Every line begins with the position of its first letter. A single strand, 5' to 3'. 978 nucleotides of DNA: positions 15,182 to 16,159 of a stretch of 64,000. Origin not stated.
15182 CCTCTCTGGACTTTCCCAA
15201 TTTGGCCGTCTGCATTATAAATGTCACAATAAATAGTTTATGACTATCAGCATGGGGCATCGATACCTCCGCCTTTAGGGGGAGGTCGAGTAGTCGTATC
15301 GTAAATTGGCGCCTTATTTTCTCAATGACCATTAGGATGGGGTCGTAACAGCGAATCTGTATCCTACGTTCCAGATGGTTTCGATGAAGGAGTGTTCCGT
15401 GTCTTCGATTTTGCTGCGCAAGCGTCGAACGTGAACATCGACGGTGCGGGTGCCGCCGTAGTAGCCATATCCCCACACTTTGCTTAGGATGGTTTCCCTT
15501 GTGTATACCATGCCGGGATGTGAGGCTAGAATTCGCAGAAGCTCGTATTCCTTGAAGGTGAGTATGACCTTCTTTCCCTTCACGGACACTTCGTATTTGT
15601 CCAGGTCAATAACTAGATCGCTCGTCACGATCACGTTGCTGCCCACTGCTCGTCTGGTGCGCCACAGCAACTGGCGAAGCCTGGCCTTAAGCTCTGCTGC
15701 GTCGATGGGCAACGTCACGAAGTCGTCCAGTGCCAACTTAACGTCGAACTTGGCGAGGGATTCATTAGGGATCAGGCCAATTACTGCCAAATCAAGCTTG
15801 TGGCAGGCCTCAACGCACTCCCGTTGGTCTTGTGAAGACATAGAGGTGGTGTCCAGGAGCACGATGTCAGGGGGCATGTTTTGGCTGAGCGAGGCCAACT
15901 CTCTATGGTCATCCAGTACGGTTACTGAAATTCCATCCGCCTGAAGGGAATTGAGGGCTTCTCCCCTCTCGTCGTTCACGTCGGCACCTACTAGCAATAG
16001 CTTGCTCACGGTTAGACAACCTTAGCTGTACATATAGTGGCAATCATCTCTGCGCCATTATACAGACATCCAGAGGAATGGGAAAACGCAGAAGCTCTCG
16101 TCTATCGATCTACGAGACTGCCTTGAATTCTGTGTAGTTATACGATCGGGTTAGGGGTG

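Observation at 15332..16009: GlnR-like orphan response regulator with a degenerate phosphorylation pocket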

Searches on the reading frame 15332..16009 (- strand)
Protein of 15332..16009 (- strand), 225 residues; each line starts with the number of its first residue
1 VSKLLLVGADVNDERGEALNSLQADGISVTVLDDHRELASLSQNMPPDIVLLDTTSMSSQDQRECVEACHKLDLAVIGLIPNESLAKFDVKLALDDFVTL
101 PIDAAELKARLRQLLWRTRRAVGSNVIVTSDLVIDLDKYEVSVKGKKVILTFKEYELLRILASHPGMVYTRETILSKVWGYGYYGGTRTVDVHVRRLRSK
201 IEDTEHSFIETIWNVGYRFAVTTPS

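Call 3: search_protein_families(library=pfam, proteins=[window:15332-16009:-], max_evalue=0.1)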
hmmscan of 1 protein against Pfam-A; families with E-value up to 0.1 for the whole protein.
window:15332-16009:- (225 aa): 4 families
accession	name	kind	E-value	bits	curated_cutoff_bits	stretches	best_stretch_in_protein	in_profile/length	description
PF00486.34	Trans_reg_C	-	1.4e-26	92.8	26.2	1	145-219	1-77/77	Transcriptional regulatory protein, C terminal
PF21695.3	GlnR_1st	-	1.1e-05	25.7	27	1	14-112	11-108/111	Transcription regulator GlnR, N-terminal domain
PF00072.30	Response_reg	-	0.013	16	30.2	1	20-111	16-110/111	Response regulator receiver domain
PF20161.5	VpsR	-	0.039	14.1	23.7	1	13-108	18-117/121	VpsR domain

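Call 4: search_protein_families(library=ncbifam, proteins=[window:15332-16009:-], max_evalue=0.1)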
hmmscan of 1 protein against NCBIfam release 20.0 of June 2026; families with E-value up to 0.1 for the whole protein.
window:15332-16009:- (225 aa): 43 families (the best 25 are shown)
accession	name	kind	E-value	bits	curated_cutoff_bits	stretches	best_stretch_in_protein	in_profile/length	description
NF040534.1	resp_reg_YycF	equivalog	8.8e-36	123.3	340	1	21-217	19-225/231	response regulator YycF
NF040689.1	MtrAB_MtrA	equivalog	1.8e-33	115.7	300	1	22-218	18-217/219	MtrAB system response regulator MtrA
TIGR02154.1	PhoB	equivalog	1.2e-29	103.3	296.2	1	19-219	19-225/226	phosphate regulon transcriptional regulator PhoB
NF041209.1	resp_regPieR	equivalog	6.8e-29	101.1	450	1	49-222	47-230/231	two component system response regulator PieR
NF041733.1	resp_reg_CseB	equivalog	1.2e-28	100.1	350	1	19-219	17-226/228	two-component system response regulator CseB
NF045944.1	ResRegRpaBCyano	equivalog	3.2e-28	98.7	330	1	22-219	17-227/229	response regulator transcription factor RpaB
NF045914.1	RespRegNblR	equivalog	1.9e-27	96.3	300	1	16-218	20-224/228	response regulator transcription factor NblR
TIGR01387.1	cztR_silR_copR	subfamily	2.3e-27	96.1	279.2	1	21-218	17-217/218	heavy metal response regulator transcription factor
NF033120.0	vanR_FM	exception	3.7e-27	95.5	460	1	21-219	22-229/231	vancomycin resistance response regulator transcription factor, VanR-F/VanR-M family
NF053854.1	RespRegPhoBBctds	equivalog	6.4e-25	87.8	270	1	90-219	90-224/225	two-component system response regulator PhoB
NF007982.1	PRK10710.1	equivalog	7.4e-25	87.9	380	1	20-220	25-228/235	envelope stress response regulator BaeR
NF033117.2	vanR_ACDEGLN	exception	3e-23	82.6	350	1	91-218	89-224/226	VanR-ABDEGLN family response regulator transcription factor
NF007346.1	PRK09836.1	equivalog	7.9e-23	81.4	420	1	89-221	90-223/227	copper/silver response regulator transcription factor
NF008296.0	PRK11083.1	equivalog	2e-22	79.7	273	1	19-219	20-225/228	two-component system response regulator CreB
NF008567.0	PRK11517.1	equivalog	2.4e-22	79.4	353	1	92-221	92-220/223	response regulator transcription factor HprR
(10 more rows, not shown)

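Call 5: search_solved_structures(query=window:15332-16009:-, max_evalue=0.001, show_alignments=3)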
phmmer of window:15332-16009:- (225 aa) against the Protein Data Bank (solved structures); distinct sequences matched with E-value up to 0.001: 71 (the best 60 are shown).
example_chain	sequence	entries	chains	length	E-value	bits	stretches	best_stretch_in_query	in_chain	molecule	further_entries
8hig_A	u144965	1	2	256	8.3e-34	120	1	47-220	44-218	DNA-binding response OmpR family regulator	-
8hih_O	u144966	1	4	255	1.4e-30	109.5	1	36-219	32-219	Transcriptional regulatory protein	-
8hml_A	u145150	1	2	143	3.5e-28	101.7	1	126-220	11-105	DNA-binding response OmpR family regulator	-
2oqr_A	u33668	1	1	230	7.4e-26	94.1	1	21-218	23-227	Sensory transduction protein regX3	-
2gwr_A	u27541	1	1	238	1e-23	87.1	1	17-220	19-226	DNA-binding response regulator mtrA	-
2hwv_A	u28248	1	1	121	6.5e-23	84.4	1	126-218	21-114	DNA-binding response regulator VicR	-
7e1b_A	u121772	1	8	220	3.4e-22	82.1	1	47-219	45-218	DNA-binding response regulator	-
4b09_A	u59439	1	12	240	5.5e-22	81.4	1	20-220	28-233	TRANSCRIPTIONAL REGULATORY PROTEIN BAER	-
2zxj_A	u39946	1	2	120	1.9e-21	79.7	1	124-217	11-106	Transcriptional regulatory protein walR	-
2d1v_A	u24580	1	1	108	2e-21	79.6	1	123-218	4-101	Transcriptional regulatory protein yycF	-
5za3_A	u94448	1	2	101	6e-21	78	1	127-218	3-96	DNA-binding response regulator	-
6cqg_A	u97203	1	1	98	1.5e-20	76.7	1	129-217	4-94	DNA-binding response regulator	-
1ys6_A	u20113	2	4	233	1.2e-18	70.5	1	8-217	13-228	Transcriptional regulatory protein prrA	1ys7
7e92_A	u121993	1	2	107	2e-18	69.8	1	124-219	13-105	DNA-binding response regulator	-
7e1d_B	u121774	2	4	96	2.6e-18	69.4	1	126-219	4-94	DNA-binding response regulator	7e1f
2hqr_A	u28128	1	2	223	1.3e-11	47.5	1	91-224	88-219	Putative TRANSCRIPTIONAL REGULATOR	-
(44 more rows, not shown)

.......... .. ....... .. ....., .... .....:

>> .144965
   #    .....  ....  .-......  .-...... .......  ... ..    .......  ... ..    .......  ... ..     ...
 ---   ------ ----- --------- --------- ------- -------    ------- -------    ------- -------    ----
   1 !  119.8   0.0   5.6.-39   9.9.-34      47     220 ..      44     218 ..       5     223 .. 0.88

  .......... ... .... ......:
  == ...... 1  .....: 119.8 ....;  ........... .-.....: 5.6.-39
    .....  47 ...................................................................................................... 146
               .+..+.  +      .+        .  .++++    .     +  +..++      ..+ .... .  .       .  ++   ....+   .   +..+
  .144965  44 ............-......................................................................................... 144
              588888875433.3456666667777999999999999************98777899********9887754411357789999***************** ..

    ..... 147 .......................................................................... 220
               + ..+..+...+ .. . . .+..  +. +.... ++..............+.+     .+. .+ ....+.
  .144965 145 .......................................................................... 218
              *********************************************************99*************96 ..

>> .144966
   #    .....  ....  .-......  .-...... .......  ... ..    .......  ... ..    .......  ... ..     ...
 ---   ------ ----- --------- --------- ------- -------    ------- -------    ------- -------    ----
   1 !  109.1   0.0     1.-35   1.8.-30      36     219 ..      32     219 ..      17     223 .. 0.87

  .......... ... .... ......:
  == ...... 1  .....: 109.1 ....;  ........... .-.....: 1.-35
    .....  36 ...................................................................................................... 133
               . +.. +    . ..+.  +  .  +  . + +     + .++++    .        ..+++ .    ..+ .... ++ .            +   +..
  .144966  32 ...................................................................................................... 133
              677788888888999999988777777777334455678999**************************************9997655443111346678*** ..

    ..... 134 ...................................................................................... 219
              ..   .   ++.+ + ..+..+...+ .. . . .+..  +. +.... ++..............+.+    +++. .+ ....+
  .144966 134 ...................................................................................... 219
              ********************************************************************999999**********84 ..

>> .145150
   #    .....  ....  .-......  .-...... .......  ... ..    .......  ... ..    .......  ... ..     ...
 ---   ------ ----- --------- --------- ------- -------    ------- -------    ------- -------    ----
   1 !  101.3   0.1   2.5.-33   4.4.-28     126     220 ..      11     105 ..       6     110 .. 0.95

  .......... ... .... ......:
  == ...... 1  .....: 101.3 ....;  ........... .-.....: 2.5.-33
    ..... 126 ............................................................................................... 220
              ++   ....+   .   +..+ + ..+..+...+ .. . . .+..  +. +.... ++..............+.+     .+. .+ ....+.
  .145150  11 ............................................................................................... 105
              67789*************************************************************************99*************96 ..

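Call 6: find_homologous_proteins(query=window:15332-16009:-, max_evalue=1e-10)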
Query window:15332-16009:- (225 aa): 7500 proteins with E <= 1e-10 among 8000 candidates; the best 120 are listed.
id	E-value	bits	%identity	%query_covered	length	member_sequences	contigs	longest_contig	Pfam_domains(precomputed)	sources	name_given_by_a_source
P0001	6.5e-136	468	100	96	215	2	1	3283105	PF00486.35,PF21695.4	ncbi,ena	-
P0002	4.6e-86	306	64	97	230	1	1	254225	PF00486.35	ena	-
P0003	7.4e-85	302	62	97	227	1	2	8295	PF00486.35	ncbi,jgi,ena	-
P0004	2.1e-77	277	60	97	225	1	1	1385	PF00486.35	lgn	-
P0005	1.5e-70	255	59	88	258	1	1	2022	PF00486.35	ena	-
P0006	2.7e-68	248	54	86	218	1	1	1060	PF00486.35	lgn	-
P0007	6.0e-68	246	54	86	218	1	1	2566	PF00486.35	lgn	-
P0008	2.9e-67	244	51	96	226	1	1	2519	PF00486.35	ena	-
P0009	4.4e-67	244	52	92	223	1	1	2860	PF00486.35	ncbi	-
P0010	1.1e-66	242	52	92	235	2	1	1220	PF00486.35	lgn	-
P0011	3.0e-66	241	54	85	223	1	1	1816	PF00486.35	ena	-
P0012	4.8e-66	240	53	97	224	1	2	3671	PF00486.35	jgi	jgi:DNA-binding response OmpR family regulator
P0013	2.4e-65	238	55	88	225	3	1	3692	PF00486.35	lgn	-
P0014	3.6e-65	237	53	88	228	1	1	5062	PF00486.35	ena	-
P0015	1.5e-64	235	51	92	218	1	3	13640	PF00486.35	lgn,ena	-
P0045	4.4e-61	224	51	94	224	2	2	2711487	PF00486.35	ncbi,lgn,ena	-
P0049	7.6e-61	223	51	88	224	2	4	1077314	PF00486.35,PF21695.4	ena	-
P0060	5.4e-60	220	50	97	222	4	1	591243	PF00486.35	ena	-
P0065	1.3e-59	219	49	94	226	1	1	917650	PF00486.35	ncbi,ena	-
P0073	2.5e-59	218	51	88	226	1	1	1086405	PF00486.35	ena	-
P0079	4.1e-59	217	49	94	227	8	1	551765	PF00486.35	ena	-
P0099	4.1e-58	214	51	88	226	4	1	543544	PF00486.35,PF21695.4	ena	-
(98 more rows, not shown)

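Call 8: find_encoding_contigs(protein=P0001, flank=10000, max_places=3)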
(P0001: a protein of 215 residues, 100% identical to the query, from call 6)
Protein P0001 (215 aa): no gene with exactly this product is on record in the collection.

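Call 9: search_solved_structures(query=window:15332-16009:-, max_evalue=1e-22, show_alignments=5)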
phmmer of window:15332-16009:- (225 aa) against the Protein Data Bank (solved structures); distinct sequences matched with E-value up to 1e-22: 6.
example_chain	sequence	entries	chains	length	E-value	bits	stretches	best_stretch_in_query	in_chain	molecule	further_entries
8hig_A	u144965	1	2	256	8.3e-34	120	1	47-220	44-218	DNA-binding response OmpR family regulator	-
8hih_O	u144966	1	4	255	1.4e-30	109.5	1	36-219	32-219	Transcriptional regulatory protein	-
8hml_A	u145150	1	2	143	3.5e-28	101.7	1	126-220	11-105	DNA-binding response OmpR family regulator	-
2oqr_A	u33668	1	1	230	7.4e-26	94.1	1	21-218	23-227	Sensory transduction protein regX3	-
2gwr_A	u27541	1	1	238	1e-23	87.1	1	17-220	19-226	DNA-binding response regulator mtrA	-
2hwv_A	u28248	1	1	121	6.5e-23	84.4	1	126-218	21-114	DNA-binding response regulator VicR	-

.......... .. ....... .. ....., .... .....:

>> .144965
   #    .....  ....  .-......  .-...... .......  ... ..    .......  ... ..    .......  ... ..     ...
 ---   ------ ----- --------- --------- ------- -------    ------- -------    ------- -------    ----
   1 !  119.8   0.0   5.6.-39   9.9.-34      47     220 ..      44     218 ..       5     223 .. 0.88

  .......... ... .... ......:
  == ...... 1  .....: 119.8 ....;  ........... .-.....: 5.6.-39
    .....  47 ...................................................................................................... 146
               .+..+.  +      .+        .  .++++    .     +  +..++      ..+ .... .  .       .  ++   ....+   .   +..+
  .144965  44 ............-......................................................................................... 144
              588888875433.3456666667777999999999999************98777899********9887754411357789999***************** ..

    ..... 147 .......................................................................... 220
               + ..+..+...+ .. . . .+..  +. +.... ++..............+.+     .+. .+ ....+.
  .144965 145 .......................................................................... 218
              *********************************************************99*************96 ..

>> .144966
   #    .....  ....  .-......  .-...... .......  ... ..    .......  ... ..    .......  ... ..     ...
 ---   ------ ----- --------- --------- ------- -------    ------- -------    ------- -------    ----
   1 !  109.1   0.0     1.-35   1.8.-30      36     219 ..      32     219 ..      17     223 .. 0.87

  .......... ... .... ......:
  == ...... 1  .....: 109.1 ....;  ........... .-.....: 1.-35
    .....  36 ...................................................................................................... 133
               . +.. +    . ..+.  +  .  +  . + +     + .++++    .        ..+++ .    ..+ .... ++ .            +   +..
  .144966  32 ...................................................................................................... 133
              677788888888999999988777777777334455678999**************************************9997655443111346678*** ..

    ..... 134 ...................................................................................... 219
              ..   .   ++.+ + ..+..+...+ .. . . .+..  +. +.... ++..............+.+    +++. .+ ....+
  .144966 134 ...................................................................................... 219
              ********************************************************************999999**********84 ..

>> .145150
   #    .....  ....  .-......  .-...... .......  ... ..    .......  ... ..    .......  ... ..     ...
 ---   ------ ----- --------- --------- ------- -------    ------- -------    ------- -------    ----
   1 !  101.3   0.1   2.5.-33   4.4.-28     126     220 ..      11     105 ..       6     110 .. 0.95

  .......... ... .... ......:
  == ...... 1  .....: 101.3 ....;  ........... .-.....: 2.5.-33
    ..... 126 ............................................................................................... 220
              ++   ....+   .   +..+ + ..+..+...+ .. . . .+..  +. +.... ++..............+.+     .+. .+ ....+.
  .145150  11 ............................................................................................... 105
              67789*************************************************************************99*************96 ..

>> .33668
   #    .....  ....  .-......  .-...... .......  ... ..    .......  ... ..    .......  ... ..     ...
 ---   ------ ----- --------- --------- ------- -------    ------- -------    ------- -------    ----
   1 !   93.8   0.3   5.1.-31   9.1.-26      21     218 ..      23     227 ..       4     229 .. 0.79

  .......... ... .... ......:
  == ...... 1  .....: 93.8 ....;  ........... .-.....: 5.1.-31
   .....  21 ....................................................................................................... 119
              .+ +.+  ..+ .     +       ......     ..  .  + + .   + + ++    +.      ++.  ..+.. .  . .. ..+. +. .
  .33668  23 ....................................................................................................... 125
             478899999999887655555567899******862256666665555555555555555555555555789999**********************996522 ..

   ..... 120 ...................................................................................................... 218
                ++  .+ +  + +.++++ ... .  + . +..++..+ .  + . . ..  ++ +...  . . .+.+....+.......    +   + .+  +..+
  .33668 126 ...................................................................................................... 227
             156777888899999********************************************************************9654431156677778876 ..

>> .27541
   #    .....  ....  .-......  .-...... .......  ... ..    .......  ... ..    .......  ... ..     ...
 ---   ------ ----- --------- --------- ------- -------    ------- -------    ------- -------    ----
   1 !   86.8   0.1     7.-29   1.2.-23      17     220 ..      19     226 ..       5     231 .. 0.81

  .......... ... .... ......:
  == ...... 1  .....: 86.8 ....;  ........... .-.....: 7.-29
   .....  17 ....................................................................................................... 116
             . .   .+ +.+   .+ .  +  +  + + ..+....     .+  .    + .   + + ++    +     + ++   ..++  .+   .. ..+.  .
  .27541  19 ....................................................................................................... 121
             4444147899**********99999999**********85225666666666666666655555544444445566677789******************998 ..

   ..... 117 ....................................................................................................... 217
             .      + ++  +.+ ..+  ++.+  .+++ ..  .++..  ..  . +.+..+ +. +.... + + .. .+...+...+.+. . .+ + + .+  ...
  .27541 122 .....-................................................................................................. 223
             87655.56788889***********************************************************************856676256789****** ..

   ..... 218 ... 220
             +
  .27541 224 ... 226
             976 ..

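Call 10: list_cluster_members(proteins=[P0001, P0002, P0003, P0045, P0049, P0065, P0073, P0060, P0099, P0079])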
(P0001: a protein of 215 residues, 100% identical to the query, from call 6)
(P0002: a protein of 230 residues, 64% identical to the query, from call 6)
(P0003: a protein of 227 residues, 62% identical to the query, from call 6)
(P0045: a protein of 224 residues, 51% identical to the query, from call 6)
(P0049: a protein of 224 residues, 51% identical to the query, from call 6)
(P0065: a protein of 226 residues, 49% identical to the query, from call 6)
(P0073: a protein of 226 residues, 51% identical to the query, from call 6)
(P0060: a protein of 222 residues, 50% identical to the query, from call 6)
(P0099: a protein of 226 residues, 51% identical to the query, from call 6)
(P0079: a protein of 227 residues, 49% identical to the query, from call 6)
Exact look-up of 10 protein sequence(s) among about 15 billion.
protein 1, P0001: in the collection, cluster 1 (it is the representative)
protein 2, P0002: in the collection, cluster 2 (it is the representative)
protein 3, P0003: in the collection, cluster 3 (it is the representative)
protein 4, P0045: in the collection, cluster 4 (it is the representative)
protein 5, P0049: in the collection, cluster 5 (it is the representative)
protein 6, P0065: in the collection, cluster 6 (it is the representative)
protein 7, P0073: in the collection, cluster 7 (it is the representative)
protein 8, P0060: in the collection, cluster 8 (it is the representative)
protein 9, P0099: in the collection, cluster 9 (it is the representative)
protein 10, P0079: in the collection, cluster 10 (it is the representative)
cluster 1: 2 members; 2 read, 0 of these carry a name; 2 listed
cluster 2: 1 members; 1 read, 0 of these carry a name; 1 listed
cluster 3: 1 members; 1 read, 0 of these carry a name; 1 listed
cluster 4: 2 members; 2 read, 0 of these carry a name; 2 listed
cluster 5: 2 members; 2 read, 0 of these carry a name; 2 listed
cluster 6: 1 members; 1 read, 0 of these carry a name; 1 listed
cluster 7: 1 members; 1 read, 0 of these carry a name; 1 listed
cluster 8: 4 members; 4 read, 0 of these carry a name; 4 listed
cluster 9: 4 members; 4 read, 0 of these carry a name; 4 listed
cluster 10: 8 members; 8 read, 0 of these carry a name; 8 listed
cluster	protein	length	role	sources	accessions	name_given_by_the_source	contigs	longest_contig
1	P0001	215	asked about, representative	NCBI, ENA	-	-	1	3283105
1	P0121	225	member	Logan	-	-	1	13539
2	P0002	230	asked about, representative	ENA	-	-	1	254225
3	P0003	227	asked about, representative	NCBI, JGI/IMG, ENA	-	-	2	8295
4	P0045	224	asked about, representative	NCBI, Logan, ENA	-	-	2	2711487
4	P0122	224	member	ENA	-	-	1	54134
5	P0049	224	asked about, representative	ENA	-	-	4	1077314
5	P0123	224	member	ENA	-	-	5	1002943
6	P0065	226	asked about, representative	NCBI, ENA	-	-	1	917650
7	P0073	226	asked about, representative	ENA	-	-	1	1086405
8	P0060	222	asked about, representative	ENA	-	-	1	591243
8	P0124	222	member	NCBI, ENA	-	-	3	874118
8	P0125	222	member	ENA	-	-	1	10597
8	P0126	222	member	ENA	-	-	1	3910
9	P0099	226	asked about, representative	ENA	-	-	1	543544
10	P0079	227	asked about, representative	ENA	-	-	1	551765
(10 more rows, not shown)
